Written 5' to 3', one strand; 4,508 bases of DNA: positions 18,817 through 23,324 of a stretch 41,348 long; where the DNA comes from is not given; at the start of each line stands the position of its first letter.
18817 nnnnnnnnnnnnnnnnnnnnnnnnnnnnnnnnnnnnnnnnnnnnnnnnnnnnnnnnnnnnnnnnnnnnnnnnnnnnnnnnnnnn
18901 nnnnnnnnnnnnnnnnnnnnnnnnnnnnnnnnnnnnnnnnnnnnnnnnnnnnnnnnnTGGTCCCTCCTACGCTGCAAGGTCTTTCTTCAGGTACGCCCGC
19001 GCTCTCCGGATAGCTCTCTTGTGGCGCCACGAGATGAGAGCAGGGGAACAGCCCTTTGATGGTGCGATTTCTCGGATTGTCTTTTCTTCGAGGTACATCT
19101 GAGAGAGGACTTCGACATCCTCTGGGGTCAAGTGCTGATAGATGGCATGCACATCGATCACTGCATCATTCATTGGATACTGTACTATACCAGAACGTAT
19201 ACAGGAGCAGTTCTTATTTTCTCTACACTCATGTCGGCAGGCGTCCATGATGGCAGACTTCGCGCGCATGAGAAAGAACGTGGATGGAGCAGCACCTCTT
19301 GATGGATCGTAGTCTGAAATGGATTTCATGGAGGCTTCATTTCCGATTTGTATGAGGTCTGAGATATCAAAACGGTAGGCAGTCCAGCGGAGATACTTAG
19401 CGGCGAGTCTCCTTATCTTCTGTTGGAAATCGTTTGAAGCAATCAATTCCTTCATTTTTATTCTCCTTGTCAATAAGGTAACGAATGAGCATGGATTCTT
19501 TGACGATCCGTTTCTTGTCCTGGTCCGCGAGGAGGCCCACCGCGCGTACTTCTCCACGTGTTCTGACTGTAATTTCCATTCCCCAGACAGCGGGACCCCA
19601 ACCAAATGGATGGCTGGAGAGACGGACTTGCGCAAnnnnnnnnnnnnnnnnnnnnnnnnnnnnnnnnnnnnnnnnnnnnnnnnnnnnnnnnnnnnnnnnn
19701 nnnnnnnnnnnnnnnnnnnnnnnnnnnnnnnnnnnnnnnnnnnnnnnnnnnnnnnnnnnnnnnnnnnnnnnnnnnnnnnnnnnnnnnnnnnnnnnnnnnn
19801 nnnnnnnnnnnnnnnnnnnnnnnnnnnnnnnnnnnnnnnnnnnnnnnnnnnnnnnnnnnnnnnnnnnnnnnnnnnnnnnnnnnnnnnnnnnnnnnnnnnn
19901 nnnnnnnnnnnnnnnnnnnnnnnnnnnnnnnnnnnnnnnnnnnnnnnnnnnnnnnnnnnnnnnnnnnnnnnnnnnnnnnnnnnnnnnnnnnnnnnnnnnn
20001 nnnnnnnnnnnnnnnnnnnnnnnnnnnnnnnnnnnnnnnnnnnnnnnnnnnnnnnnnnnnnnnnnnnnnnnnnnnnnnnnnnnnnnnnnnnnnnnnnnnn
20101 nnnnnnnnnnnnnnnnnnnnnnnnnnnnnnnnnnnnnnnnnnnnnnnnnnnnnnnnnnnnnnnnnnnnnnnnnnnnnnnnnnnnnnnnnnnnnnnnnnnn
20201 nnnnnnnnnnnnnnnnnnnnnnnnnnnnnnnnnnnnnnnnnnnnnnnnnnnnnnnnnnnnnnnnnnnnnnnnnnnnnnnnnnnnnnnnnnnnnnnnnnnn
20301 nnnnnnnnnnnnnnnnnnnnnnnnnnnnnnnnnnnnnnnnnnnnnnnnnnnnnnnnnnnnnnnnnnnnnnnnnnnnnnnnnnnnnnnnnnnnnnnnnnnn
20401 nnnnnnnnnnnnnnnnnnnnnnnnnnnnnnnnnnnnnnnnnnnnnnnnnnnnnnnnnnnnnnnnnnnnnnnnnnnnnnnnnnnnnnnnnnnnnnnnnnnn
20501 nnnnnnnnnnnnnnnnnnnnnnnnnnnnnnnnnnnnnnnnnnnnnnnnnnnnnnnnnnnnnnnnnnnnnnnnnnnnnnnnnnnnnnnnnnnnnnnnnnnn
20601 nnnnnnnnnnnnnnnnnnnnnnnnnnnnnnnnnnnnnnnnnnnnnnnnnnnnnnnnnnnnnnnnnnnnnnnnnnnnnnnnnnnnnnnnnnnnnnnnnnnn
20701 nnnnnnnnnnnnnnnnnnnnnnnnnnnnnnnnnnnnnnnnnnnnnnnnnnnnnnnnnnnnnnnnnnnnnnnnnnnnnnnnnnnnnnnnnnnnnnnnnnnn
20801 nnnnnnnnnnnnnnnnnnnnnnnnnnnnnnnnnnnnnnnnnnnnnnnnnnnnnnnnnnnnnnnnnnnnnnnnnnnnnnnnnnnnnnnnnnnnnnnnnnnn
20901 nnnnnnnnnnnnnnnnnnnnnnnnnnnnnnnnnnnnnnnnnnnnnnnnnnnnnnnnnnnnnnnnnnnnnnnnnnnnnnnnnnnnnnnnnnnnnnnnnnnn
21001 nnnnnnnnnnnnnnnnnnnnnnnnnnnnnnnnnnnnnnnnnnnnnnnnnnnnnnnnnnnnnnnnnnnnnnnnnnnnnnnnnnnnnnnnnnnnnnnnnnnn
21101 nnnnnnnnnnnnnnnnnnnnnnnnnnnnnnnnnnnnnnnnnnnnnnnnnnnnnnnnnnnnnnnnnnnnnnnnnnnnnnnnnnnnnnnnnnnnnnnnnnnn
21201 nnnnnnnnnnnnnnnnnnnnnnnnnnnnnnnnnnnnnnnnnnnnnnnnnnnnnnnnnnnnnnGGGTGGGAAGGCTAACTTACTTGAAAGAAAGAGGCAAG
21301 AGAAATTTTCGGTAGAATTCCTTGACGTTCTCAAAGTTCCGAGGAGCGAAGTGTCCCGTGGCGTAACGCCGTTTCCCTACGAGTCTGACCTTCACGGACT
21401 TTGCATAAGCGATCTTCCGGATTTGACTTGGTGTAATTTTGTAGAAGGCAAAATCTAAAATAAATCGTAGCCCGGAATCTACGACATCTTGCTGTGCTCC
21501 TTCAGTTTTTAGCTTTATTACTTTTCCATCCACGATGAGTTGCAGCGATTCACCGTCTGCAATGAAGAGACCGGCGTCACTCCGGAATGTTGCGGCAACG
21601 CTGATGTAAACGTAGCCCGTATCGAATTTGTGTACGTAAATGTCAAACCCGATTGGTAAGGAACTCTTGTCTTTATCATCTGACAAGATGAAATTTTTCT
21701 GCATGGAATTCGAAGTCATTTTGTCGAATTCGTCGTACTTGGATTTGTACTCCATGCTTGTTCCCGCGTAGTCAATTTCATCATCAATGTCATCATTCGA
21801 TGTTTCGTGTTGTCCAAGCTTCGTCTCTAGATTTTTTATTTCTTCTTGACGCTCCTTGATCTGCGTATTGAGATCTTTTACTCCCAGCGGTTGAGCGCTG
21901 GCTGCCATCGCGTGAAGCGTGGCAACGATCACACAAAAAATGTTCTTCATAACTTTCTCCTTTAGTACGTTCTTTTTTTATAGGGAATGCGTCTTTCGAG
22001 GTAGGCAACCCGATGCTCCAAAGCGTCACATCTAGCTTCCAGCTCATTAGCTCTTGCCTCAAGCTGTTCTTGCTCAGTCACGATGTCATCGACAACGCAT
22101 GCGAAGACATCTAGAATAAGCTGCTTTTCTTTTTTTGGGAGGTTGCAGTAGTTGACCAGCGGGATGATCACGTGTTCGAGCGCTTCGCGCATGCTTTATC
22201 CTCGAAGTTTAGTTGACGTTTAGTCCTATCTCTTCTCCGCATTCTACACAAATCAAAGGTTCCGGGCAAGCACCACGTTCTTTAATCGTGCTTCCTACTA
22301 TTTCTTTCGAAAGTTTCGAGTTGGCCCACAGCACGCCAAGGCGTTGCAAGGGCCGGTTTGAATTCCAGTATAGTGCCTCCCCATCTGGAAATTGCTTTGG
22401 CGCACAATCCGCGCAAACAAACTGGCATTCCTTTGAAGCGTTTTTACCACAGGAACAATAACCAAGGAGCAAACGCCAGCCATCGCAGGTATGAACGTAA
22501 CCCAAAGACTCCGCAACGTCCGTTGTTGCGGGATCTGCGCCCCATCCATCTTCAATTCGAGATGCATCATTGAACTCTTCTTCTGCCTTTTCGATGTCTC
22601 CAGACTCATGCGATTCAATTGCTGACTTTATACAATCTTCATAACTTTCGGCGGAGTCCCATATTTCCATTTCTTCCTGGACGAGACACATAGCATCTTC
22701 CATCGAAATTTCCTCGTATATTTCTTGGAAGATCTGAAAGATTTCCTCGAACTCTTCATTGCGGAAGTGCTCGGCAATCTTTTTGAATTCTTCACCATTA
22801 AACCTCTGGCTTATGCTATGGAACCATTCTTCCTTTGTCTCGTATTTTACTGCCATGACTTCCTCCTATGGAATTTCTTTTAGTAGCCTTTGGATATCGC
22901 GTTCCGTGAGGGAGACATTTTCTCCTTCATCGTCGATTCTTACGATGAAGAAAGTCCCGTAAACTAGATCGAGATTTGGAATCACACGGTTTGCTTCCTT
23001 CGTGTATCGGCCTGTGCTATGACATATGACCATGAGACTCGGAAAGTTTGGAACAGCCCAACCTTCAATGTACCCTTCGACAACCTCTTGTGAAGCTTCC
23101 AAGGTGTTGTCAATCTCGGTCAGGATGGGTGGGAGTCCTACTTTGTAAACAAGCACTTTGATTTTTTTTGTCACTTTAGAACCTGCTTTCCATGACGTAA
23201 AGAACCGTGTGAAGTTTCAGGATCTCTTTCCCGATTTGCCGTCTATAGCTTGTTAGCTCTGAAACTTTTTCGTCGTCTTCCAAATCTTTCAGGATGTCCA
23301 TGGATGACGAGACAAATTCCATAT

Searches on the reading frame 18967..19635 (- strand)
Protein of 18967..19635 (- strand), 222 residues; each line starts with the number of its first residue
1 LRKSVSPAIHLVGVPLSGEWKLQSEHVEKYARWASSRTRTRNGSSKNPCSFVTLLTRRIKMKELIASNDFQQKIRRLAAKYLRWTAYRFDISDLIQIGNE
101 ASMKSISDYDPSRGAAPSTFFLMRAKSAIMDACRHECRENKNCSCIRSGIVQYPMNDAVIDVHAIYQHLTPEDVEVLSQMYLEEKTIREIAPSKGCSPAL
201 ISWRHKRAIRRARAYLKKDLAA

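Call 79: search_protein_families(library=pfam, proteins=[window:18967-19635:-], max_evalue=0.01)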
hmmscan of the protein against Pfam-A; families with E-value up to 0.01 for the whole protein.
window:18967-19635:- (222 aa): 3 families
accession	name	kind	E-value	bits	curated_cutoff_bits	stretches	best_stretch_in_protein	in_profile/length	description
PF04542.20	Sigma70_r2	-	4.5e-11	42.8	24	1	70-136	5-68/71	Sigma-70 region 2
PF13936.12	HTH_38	-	3.6e-05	23.9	27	1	166-202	2-38/44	Helix-turn-helix domain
PF04545.22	Sigma70_r4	-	0.00016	21.5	24.1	1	167-211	3-47/50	Sigma-70, region 4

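Call 82: search_protein_families(library=phrogs, proteins=[window:18967-19635:-], max_evalue=0.001)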
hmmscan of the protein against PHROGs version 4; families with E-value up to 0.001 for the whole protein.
window:18967-19635:- (222 aa): 1 family
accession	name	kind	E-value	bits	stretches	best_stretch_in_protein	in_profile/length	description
phrog_351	-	transcription regulation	8.8e-14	52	2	157-218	664-728/928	RNA polymerase sigma factor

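Call 83: search_protein_families(library=ncbifam, proteins=[window:18967-19635:-], max_evalue=0.01)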
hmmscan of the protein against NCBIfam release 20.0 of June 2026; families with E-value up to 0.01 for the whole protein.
window:18967-19635:- (222 aa): 20 families
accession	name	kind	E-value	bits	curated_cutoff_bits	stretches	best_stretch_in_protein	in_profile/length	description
TIGR02937.1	sigma70-ECF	superfamily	3.9e-16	59.1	42.9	1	69-215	5-164/165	sigma-70 family RNA polymerase sigma factor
TIGR02479.1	FliA_WhiG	subfamily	3.9e-10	39.8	189.6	1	69-135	4-70/224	FliA/WhiG family RNA polymerase sigma factor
NF005413.0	PRK06986.1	subfamily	1.3e-08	35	201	1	66-135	18-87/241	RNA polymerase sigma factor FliA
NF005248.0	PRK06759.1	equivalog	5.8e-07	29.4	133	1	78-217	17-155/156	RNA polymerase factor sigma-70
TIGR02980.1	SigBFG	subfamily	2.2e-06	27.6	234.35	0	161-216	171-226/227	SigB/SigF/SigG family RNA polymerase sigma factor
NF005644.0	PRK07408.1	subfamily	7.4e-06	25.8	261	0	163-219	200-256/258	RNA polymerase sigma factor SigF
NF005809.0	PRK07670.1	equivalog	0.00041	19.9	326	0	166-219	200-253/255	FliA/WhiG family RNA polymerase sigma factor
NF006071.0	PRK08215.1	equivalog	0.00046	19.8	372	0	83-147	56-116/258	RNA polymerase sporulation sigma factor SigG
TIGR02984.1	Sig-70_plancto1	subfamily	0.00049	19.7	183.75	0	161-216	133-188/189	RNA polymerase sigma-70 factor, Planctomycetaceae-specific subfamily 1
NF004471.0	PRK05803.1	subfamily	0.001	18.3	252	0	76-134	61-120/235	RNA polymerase sporulation sigma factor SigK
TIGR02846.1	spore_sigmaK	equivalog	0.0012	18.4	298.65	0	76-138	59-122/227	RNA polymerase sporulation sigma factor SigK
TIGR02885.1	spore_sigF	equivalog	0.0014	18.5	321.45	0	160-215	175-230/231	RNA polymerase sporulation sigma factor SigF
NF004564.0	PRK05901.2-2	equivalog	0.0023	16.7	617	1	56-138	245-322/500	RNA polymerase sigma factor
NF004935.0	PRK06288.1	equivalog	0.0026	17.4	343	0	90-134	62-106/270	RNA polymerase sigma factor WhiG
TIGR02392.1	rpoH_proteo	equivalog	0.0033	17.1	323.1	1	83-129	54-100/270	RNA polymerase sigma factor RpoH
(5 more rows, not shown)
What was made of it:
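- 18967..19635 (-): Phage-encoded sigma-70-family factor (regions 2 and 4). It is a candidate reader of some of the phage's promoter-like motifs. calls 79, 82, 83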

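Call 85: search_dna_similar(query=window:18967-19635:-, collection=phages, mode=protein, max_rows=15, max_evalue=0.001)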
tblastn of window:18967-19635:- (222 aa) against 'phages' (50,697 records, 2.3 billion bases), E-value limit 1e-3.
No match.
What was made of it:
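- Tried and rejected: None (call 85).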

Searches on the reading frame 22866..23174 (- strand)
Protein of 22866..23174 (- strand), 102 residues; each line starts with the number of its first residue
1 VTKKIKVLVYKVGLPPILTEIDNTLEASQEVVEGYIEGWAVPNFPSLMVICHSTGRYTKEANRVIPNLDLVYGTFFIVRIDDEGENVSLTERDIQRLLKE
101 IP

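Call 80: search_protein_families(library=pfam, proteins=[window:22866-23174:-], max_evalue=0.01)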
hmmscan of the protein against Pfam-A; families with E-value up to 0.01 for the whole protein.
window:22866-23174:- (102 aa): 1 family
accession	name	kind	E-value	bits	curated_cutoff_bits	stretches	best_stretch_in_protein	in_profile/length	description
PF12957.13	DUF3846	-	1.8e-15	57.4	27.5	1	5-99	1-100/103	Domain of unknown function (DUF3846)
